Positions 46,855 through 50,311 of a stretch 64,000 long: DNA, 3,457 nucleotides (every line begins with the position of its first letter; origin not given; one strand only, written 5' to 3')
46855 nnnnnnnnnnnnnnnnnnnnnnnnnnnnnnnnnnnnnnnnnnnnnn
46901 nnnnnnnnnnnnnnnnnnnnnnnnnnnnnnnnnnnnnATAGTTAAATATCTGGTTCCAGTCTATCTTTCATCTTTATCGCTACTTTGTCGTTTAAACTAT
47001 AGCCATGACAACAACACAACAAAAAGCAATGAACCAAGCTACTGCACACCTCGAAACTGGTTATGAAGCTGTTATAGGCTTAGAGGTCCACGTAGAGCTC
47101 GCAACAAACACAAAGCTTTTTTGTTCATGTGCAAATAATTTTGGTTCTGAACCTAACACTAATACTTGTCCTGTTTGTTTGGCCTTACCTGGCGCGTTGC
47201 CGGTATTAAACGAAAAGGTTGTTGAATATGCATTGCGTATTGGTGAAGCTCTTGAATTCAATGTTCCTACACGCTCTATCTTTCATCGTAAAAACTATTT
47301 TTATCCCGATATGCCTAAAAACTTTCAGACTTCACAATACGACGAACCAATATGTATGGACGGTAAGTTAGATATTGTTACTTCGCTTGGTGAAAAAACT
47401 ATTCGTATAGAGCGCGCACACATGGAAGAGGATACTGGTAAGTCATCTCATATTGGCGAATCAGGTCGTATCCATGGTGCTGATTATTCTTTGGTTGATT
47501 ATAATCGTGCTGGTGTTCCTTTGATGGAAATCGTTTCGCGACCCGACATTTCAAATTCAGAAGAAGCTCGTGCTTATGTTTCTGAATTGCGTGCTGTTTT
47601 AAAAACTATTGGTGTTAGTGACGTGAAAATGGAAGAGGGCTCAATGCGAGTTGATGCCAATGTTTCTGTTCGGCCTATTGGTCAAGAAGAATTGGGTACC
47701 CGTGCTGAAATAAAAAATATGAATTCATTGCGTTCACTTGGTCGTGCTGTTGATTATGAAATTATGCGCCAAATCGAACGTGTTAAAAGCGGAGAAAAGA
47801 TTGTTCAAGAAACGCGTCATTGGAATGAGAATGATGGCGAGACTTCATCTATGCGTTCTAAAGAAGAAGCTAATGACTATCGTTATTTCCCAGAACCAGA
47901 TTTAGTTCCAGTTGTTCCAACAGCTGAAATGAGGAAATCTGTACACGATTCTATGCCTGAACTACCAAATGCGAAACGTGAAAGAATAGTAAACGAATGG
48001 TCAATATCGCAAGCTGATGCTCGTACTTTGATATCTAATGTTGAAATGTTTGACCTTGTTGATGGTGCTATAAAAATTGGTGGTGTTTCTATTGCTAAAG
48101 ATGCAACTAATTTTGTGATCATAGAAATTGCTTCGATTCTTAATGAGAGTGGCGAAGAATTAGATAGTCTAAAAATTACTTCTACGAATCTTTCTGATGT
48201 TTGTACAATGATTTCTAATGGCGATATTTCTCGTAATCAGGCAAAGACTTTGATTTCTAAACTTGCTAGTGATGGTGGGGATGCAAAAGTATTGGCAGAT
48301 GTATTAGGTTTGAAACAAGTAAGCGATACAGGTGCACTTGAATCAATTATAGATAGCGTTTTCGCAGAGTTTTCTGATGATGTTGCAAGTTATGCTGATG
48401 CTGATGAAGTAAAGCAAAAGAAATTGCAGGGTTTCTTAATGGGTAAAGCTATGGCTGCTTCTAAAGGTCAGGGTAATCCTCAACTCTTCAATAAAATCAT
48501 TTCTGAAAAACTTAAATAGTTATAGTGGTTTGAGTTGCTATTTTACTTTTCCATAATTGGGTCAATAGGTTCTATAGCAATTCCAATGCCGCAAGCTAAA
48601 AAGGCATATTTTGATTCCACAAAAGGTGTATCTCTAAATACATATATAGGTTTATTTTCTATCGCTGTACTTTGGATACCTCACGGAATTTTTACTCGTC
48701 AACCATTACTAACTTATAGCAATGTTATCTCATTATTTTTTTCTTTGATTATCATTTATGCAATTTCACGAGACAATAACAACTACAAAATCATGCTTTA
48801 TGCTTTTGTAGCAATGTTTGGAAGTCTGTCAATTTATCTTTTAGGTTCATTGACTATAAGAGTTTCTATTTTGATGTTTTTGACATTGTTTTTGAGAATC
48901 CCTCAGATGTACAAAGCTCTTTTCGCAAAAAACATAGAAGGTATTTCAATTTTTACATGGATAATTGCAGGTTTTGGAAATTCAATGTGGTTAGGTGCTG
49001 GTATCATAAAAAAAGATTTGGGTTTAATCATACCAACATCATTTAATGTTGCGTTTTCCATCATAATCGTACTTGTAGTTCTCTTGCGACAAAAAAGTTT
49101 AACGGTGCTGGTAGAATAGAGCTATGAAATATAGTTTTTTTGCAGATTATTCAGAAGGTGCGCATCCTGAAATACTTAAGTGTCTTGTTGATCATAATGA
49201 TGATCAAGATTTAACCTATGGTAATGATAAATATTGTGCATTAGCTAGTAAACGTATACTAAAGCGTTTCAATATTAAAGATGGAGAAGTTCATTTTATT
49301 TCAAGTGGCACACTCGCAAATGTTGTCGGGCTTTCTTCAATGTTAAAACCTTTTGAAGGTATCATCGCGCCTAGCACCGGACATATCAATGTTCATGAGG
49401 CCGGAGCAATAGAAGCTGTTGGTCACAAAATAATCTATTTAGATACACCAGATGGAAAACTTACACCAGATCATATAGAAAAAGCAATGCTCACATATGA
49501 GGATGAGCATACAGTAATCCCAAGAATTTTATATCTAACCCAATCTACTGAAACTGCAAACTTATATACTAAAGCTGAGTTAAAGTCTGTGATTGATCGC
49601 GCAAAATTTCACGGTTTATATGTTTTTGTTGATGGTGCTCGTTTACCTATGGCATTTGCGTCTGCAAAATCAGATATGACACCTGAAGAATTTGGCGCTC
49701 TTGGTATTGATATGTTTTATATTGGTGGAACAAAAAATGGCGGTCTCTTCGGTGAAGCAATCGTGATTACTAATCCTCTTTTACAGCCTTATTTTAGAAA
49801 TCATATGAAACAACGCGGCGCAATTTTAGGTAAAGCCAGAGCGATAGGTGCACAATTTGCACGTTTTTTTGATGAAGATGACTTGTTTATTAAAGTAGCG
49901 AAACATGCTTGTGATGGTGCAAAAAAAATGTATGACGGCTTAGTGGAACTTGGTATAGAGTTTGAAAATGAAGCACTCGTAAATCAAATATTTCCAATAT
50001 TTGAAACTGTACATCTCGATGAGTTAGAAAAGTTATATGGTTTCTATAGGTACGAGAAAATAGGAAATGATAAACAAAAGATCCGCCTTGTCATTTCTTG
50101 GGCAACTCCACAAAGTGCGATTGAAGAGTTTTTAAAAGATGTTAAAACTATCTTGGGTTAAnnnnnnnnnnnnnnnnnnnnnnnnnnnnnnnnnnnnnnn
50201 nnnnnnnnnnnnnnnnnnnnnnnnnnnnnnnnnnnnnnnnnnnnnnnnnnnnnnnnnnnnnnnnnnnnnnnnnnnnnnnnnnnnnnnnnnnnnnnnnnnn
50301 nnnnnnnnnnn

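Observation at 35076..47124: gatCAB split by an ~11.8-kb insertion bounded by a diverged ~130-bp direct repeat of the gatB 5' end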

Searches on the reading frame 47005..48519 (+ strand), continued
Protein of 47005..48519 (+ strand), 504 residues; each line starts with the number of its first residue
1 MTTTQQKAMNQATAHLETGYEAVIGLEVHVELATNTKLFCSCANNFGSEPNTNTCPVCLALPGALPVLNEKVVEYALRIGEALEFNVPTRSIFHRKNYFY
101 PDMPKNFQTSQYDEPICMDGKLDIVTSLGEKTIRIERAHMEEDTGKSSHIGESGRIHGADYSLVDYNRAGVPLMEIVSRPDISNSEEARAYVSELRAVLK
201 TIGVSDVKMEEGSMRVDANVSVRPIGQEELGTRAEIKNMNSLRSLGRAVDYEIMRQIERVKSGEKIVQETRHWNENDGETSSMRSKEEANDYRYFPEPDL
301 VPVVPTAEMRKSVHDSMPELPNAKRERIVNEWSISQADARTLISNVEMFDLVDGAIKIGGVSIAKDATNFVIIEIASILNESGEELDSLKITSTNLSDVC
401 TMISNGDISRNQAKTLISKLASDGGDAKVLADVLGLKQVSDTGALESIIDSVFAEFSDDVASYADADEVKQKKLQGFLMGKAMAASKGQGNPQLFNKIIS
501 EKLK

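Call 32: find_encoding_contigs(protein=P0124, flank=10000, max_places=5)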
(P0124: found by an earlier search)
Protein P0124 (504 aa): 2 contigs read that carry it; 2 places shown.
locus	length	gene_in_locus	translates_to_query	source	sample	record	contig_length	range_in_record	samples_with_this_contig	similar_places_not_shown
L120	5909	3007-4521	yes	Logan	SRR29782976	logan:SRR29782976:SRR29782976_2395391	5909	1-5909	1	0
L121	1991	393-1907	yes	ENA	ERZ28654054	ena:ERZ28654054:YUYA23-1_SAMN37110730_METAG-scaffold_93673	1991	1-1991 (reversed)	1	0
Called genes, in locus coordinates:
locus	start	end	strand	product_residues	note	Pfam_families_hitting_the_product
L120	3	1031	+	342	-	?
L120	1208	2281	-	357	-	-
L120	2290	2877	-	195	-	PF04542:Sigma70_r2 (faint), PF08281:Sigma70_r4_2, PF04545:Sigma70_r4 (weak)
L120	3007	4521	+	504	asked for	PF02934:GatB_N, PF02637:GatB_Yqey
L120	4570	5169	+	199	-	-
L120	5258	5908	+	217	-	?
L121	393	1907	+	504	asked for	PF02934:GatB_N, PF02637:GatB_Yqey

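Call 40: find_encoding_contigs(protein=P0138, flank=10000, max_places=5)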
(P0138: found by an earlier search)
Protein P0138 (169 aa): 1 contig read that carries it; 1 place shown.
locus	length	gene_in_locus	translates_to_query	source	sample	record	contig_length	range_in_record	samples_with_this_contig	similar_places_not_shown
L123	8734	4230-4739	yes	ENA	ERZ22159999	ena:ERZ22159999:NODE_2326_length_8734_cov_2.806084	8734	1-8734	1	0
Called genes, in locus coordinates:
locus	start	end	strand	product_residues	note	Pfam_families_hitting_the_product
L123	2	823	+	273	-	?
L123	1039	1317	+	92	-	-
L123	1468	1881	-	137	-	PF02036:SCP2 (weak)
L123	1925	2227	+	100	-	PF02686:GatC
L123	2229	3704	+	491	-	PF01425:Amidase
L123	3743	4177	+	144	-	-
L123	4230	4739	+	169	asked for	-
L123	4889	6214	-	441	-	PF03721:UDPG_MGDP_dh_N, PF00984:UDPG_MGDP_dh, PF03720:UDPG_MGDP_dh_C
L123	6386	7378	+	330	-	PF01408:GFO_IDH_MocA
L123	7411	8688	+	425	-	PF13378:MR_MLE_C (faint)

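Call 90: find_encoding_contigs(protein=P0128, flank=10000, max_places=5)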
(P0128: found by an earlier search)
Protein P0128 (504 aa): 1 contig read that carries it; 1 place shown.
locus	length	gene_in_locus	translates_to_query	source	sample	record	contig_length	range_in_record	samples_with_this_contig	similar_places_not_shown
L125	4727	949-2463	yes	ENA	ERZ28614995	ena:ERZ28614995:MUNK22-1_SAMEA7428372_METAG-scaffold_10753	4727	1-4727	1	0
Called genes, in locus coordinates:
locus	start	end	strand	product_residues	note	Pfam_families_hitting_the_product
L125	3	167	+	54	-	?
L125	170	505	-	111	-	PF03483:B3_4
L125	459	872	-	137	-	-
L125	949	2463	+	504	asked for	PF02934:GatB_N, PF02637:GatB_Yqey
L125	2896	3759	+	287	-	PF02661:Fic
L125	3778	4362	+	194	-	PF03083:MtN3_slv (faint), PF04193:PQ-loop (faint)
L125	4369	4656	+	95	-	-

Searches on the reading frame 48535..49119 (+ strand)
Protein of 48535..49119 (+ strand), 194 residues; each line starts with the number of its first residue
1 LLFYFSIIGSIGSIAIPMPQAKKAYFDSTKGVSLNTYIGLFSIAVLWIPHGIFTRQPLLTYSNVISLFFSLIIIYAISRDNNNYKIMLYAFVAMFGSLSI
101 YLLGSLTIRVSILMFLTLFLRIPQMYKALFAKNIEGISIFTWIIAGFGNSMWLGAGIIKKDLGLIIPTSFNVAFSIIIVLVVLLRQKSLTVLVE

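Call 9: search_protein_families(library=pfam, proteins=[window:48535-49119:+], max_evalue=0.01)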
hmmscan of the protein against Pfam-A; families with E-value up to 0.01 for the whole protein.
window:48535-49119:+ (194 aa): 2 families
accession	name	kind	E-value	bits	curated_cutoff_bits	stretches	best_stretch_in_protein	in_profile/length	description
PF03083.21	MtN3_slv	-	2.8e-08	34.1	23.7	2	102-181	2-78/87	Sugar efflux transporter for intercellular exchange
PF04193.19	PQ-loop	-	5e-05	23.4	22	1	113-159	9-55/61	PQ loop repeat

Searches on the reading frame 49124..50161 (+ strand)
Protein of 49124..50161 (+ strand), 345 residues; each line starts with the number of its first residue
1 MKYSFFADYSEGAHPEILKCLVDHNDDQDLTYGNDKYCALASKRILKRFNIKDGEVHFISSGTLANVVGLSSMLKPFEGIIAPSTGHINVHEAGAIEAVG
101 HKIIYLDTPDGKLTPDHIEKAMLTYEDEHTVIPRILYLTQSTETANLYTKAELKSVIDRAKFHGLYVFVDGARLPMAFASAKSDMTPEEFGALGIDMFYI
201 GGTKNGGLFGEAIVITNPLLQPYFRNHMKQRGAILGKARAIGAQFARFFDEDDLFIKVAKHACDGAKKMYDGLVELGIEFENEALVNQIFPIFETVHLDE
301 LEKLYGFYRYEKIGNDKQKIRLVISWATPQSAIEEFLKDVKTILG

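Call 9: search_protein_families(library=pfam, proteins=[window:49124-50161:+], max_evalue=0.01)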
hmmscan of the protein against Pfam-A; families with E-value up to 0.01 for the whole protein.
window:49124-50161:+ (345 aa): 3 families
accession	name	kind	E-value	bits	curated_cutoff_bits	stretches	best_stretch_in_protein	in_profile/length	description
PF01212.27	Beta_elim_lyase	-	1.6e-22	80.6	27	1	29-290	25-282/288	Beta-eliminating lyase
PF00155.27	Aminotran_1_2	-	0.00042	20.1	19.7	1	32-172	38-187/361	Aminotransferase class I and II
PF00266.25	Aminotran_5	-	0.0007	19.1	21.5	1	43-219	50-216/371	Aminotransferase class-V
